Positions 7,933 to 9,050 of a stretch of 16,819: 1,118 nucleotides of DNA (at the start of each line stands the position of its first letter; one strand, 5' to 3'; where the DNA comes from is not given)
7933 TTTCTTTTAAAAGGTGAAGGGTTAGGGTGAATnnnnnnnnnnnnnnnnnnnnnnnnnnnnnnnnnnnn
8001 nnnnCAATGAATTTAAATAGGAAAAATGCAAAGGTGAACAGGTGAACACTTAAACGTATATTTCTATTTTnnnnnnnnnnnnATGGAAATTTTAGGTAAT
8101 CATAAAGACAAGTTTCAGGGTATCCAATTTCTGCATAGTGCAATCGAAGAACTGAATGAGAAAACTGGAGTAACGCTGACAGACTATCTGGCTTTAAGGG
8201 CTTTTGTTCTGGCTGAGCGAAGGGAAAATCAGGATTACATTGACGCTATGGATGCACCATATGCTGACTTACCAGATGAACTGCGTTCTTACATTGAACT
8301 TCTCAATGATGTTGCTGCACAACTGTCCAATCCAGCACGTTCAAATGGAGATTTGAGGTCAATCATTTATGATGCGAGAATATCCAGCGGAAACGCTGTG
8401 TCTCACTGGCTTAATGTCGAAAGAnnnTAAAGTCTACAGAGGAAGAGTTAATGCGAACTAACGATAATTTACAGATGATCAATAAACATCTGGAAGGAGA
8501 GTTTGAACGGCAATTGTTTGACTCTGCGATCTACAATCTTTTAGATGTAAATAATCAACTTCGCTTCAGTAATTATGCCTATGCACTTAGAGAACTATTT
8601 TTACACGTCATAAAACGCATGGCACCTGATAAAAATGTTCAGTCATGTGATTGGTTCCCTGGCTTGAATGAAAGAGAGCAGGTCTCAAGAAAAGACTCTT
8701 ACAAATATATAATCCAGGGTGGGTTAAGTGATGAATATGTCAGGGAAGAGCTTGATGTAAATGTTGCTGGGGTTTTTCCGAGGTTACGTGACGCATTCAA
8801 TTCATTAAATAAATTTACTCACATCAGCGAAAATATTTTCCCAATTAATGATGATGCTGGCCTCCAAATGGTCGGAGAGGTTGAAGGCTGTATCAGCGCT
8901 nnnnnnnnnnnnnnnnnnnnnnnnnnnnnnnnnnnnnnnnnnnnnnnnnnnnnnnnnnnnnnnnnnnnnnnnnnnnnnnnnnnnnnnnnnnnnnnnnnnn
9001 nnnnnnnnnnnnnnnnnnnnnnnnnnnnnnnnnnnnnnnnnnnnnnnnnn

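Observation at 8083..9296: AT-rich two-gene cassette of unknown function between the origin and the capsid operon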

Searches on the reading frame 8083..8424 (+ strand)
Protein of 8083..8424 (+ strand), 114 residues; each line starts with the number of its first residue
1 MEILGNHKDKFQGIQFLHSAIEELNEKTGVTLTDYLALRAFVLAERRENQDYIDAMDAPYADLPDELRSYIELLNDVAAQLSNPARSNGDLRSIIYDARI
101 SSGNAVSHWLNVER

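Call 4: search_protein_families(library=pfam, proteins=[window:8083-8424:+], max_evalue=1)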
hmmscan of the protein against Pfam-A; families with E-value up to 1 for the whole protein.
window:8083-8424:+ (114 aa): 3 families
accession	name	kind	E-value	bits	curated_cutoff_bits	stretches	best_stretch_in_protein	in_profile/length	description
PF18456.6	CmlA_N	-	0.042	13.6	25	1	21-80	74-135/232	Diiron non-heme beta-hydroxylase N-terminal domain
PF16778.10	Phage_tail_APC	-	0.068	13.5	26.6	1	49-85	14-51/60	Phage tail assembly chaperone protein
PF04433.23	SWIRM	-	0.13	13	28.6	1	24-58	19-53/84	SWIRM domain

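Call 5: search_protein_families(library=padloc, proteins=[window:8083-8424:+], max_evalue=1)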
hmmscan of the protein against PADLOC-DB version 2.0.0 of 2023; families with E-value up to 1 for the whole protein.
window:8083-8424:+ (114 aa): 0 families

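Call 7: search_protein_families(library=ncbifam, proteins=[window:8083-8424:+], max_evalue=1)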
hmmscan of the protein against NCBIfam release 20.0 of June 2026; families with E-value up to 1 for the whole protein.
window:8083-8424:+ (114 aa): 0 families

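Call 8: search_protein_families(library=phrogs, proteins=[window:8083-8424:+], max_evalue=1)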
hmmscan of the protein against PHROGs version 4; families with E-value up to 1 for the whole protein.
window:8083-8424:+ (114 aa): 1 family
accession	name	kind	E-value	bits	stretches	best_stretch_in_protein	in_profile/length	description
phrog_7232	-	unknown function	4.7e-14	54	1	1-109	1-106/111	-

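Call 23: find_homologous_proteins(query=window:8083-8424:+)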
Query window:8083-8424:+ (114 aa): 6 proteins with E <= 0.001 among 13 candidates.
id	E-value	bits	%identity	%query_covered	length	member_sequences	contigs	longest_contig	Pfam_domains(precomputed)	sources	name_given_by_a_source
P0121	8.4e-68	243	100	100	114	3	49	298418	-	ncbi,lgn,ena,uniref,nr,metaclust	ncbi:hypothetical protein NX033_19565 [Escherichia coli]|uniref:hypothetical protein n=1 Tax=Escheri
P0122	2.6e-56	206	87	100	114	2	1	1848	-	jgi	-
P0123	2.8e-56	206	84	100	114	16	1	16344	-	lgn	-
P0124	1.5e-54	201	82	100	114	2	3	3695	-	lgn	-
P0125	7.0e-29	118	82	65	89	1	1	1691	-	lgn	-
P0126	3.7e-11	61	62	50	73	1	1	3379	-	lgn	-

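Call 44: search_dna_similar(query=window:8083-8424:+, collection=phages, mode=protein, max_evalue=0.01, max_rows=30)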
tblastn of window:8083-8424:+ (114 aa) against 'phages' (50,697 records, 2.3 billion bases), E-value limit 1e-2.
Records with a match: 2; places in all: 2; records where one place covers at least 80% of the query: 1.
Best place of each record, by identity: <60% 2.
By first word of the organism name: Klebsiella 1; Escherichia 1.
By host as written in the record: Klebsiella sp. 1; Escherichia coli O157:H7 ATCC 43895 1.
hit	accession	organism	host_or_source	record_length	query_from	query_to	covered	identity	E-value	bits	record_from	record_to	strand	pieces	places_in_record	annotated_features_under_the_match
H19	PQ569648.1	Klebsiella phage P12620-1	Klebsiella sp.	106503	1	109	96%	31.2%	3e-11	64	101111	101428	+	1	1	none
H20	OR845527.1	Escherichia phage ECO95 1-6-1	Escherichia coli O157:H7 ATCC 43895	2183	1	78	68%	32.1%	5e-7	52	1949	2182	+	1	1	record has no annotation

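Call 45: find_encoding_contigs(protein=P0121, flank=10000, max_places=8)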
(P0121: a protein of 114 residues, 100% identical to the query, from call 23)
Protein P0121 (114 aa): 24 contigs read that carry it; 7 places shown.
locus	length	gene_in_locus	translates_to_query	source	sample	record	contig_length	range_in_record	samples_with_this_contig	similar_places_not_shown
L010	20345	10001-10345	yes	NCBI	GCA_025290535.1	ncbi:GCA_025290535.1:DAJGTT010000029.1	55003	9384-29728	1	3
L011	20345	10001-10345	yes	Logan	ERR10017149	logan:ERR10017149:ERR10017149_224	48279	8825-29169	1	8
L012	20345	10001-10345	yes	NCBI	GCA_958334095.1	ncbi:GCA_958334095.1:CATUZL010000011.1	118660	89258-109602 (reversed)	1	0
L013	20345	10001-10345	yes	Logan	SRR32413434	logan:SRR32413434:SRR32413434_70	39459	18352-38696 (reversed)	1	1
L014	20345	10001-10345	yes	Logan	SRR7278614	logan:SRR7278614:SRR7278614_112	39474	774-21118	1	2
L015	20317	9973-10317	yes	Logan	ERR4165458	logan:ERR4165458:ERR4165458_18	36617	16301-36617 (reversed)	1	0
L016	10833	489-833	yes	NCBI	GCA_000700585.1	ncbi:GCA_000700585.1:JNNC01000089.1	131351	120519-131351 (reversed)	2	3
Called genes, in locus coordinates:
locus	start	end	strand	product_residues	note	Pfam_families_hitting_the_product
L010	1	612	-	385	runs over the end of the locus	PF25919:BSH_CusB (faint), PF25917:BSH_RND, PF25876:HH_MFP_RND, PF25944:Beta-barrel_RND, PF25967:RND-MFP_C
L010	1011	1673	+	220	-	PF00440:TetR_N, PF08361:TetR_C_2, PF08359:TetR_C_4 (weak)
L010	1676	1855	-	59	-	PF10831:DUF2556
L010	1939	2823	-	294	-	PF03602:Cons_hypoth95 (faint), PF01555:N6_N4_Mtase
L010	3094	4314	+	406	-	PF13356:Arm-DNA-bind_3, PF00589:Phage_integrase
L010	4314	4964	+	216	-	-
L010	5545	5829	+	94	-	PF05930:Phage_AlpA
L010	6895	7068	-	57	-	-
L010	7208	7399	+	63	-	-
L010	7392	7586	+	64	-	-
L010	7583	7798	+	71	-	-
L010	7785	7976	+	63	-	PF13973:DUF4222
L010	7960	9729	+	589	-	PF08706:D5_N, PF19263:DUF5906, PF03288:Pox_D5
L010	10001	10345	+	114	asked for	-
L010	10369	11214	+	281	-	PF18165:pP_pnuc_1, PF18166:pP_pnuc_2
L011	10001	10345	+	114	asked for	-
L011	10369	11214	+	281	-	PF18165:pP_pnuc_1, PF18166:pP_pnuc_2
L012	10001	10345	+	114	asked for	-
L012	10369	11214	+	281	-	PF18165:pP_pnuc_1, PF18166:pP_pnuc_2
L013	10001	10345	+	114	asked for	-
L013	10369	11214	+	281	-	PF18165:pP_pnuc_1, PF18166:pP_pnuc_2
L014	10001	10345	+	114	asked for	-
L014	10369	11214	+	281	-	PF18165:pP_pnuc_1, PF18166:pP_pnuc_2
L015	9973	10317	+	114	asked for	-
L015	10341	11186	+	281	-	PF18165:pP_pnuc_1, PF18166:pP_pnuc_2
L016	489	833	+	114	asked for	-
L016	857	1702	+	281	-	PF18165:pP_pnuc_1, PF18166:pP_pnuc_2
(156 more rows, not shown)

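Call 46: get_annotated_region(hit=H19, flank=4000)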
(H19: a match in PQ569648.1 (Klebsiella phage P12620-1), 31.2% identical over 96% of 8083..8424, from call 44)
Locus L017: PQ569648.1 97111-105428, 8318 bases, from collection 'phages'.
description: Klebsiella phage P12620-1, complete genome.
organism: Klebsiella phage P12620-1 (NCBI taxid 3378334)
taxonomy: Viruses
host: Klebsiella sp.; source: hospital cesspools; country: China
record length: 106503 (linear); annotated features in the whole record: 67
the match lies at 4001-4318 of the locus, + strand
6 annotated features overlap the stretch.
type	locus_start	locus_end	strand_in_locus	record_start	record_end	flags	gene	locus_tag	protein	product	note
CDS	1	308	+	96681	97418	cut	-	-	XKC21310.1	hypothetical protein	-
CDS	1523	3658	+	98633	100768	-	-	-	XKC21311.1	hypothetical protein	-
CDS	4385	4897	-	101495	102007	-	-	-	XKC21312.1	hypothetical protein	-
CDS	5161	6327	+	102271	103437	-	-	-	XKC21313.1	hypothetical protein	-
CDS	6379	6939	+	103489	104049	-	-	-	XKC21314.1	hypothetical protein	-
CDS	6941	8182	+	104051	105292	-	-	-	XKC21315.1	hypothetical protein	-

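Call 51: search_protein_representatives(protein=window:8083-8424:+)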
Query: 114 residues. Proteins with E-value up to 0.001 (for the whole library): 8; up to 1e-10: 4; up to 1e-30: 1. The best 8 are listed.
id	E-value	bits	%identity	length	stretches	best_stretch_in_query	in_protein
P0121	2.7e-68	243.2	100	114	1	1-114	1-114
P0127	7.9e-18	81.0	45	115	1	3-109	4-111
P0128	3.5e-17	78.9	46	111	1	8-111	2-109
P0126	1.2e-11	61.1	74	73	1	1-47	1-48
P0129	1.0e-07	48.5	36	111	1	1-86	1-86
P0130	1.1e-07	48.3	33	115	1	1-84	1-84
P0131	1.7e-04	38.1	33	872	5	69-111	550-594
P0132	6.7e-04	36.2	43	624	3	74-109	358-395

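Call 52: find_encoding_contigs(protein=P0127, flank=6000, max_places=3)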
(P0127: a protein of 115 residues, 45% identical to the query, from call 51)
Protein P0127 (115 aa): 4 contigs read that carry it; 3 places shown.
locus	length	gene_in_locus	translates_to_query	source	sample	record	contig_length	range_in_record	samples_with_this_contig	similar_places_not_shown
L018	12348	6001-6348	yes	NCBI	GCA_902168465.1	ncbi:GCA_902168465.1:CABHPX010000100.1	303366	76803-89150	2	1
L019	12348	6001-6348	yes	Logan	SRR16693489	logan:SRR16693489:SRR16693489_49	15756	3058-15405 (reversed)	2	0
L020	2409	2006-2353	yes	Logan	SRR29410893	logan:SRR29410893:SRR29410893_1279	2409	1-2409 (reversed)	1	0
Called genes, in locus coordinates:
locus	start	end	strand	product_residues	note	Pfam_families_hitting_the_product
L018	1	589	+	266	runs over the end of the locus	PF19924:DUF6387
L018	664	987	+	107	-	PF05930:Phage_AlpA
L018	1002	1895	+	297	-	PF02498:Bro-N, PF03374:ANT (faint)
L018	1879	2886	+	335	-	-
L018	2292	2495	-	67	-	PF13132:DUF3950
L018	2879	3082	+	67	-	-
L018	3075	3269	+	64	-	-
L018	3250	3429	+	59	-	PF13973:DUF4222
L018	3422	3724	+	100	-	-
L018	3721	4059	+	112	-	-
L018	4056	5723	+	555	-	PF19263:DUF5906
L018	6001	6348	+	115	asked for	-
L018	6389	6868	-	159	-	-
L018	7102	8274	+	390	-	PF05065:Phage_capsid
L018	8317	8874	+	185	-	PF04586:Peptidase_S78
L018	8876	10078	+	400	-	PF04860:Phage_portal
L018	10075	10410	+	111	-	PF05521:Phage_HCP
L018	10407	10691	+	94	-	PF05135:Phage_connect_1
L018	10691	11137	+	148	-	PF01844:HNH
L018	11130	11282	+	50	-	-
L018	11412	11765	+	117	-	PF05119:Terminase_4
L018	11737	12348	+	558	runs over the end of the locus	PF03354:TerL_ATPase, PF20441:TerL_nuclease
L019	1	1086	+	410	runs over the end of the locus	PF13356:Arm-DNA-bind_3, PF22022:Phage_int_M (weak), PF00589:Phage_integrase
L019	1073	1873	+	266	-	-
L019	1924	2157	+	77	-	PF05930:Phage_AlpA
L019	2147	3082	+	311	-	-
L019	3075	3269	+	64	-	-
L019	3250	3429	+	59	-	PF13973:DUF4222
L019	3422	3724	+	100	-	-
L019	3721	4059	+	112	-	-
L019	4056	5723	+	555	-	PF19263:DUF5906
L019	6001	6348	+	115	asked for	-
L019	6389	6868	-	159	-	-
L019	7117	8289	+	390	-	PF05065:Phage_capsid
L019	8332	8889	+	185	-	PF04586:Peptidase_S78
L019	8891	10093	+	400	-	PF04860:Phage_portal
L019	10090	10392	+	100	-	PF05135:Phage_connect_1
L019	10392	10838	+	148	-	PF01844:HNH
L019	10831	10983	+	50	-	-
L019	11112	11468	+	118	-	PF05119:Terminase_4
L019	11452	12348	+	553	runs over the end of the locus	PF03354:TerL_ATPase, PF20441:TerL_nuclease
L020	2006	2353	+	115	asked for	-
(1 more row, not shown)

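Call 53: find_encoding_contigs(protein=P0128, flank=6000, max_places=3)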
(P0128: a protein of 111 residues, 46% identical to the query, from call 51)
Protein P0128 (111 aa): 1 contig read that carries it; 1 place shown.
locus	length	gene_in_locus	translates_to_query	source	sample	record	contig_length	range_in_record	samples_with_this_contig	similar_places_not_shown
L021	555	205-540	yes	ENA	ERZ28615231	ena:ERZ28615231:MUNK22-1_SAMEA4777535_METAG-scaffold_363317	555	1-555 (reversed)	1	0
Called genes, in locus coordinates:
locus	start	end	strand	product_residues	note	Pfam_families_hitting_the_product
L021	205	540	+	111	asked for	-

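Call 55: search_protein_families(library=padloc, proteins=[L017:4385-4894:-, L018:6389-6865:-], max_evalue=0.01)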
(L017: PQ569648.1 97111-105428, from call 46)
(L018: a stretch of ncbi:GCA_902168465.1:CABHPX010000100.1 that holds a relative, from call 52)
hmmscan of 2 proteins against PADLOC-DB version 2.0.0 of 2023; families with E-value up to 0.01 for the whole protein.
L017:4385-4894:- (169 aa): 0 families

L018:6389-6865:- (158 aa): 0 families

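Call 56: search_protein_families(library=pfam, proteins=[L017:4385-4894:-, L018:6389-6865:-], max_evalue=0.01)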
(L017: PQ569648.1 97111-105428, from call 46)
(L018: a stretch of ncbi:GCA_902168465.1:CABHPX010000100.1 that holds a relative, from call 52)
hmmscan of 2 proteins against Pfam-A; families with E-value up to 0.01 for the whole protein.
L017:4385-4894:- (169 aa): 0 families

L018:6389-6865:- (158 aa): 0 families

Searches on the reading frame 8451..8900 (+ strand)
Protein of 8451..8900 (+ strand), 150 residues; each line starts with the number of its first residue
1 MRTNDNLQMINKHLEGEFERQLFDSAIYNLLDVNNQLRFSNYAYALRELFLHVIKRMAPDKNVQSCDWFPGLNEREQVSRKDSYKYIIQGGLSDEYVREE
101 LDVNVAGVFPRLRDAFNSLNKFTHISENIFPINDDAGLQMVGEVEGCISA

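Call 78: predict_structure(alignment_id=A3)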
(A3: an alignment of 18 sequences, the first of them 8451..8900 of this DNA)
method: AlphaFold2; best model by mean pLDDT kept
length: 150 residues; sequences in the alignment: 18
mean_pLDDT: 86.7   pTM: 0.78
mean pLDDT of the five models: 86.7, 86.4, 83.6, 83.4, 80.0
residues with pLDDT >= 90: 67; 70-90: 71; 50-70: 12; < 50: 0
segments of 3 or more residues with pLDDT < 50: none
pLDDT, mean of each block of 10 residues (from residue 1): 82 92 92 87 90 92 93 92 91 87 84 85 61 82 89
secondary structure, 60 per line:
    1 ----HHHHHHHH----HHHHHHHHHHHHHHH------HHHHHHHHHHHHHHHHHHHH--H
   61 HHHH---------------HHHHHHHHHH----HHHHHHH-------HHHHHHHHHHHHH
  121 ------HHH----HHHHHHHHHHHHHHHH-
elements in order: H5-12 H17-31 H38-57 H60-64 H80-89 H94-100 H108-120 H134-149

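Call 94: search_protein_families(library=pfam, alignment_id=A3, max_evalue=10)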
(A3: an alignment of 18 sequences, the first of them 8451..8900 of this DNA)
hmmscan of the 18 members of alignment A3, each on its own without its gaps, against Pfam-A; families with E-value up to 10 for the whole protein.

A. member 1, window:8451-8900:+ (150 aa): 2 families
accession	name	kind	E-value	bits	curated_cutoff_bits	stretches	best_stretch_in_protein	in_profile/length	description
PF18165.6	pP_pnuc_1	-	1.8e-32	112.2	26.3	1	12-136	2-121/133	Predicted pPIWI-associating nuclease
PF06506.16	PrpR_N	-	0.037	14.1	29.1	1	80-132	25-77/167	Propionate catabolism activator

B. families by the number of members that match (of 18 scanned): 14 families
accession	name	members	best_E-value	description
PF18165.6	pP_pnuc_1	18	8.5e-42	Predicted pPIWI-associating nuclease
PF25310.1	VG15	4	0.034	VG15 protein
PF06506.16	PrpR_N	2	0.0016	Propionate catabolism activator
PF18263.7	MCM6_C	2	0.081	MCM6 C-terminal winged-helix domain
PF23428.2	DUF7115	1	0.007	Domain of unknown function (DUF7115)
PF01933.23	CofD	1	0.013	2-phospho-L-lactate transferase CofD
PF01429.25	MBD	1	0.034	Methyl-CpG binding domain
PF11640.13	TAN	1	0.044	Telomere-length maintenance and DNA damage repair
PF01814.28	Hemerythrin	1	0.094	Hemerythrin HHE cation binding domain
PF25001.1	Aegyptin_C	1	0.11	Aegyptin, C-terminal domain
PF06138.17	Chordopox_E11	1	0.13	Chordopoxvirus E11 protein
PF19456.4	MobI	1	0.14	MobI protein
PF04253.20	TFR_dimer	1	0.17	Transferrin receptor-like dimerisation domain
PF22993.4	SAM_EPH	1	0.17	Ephrin receptor 1 SAM domain-like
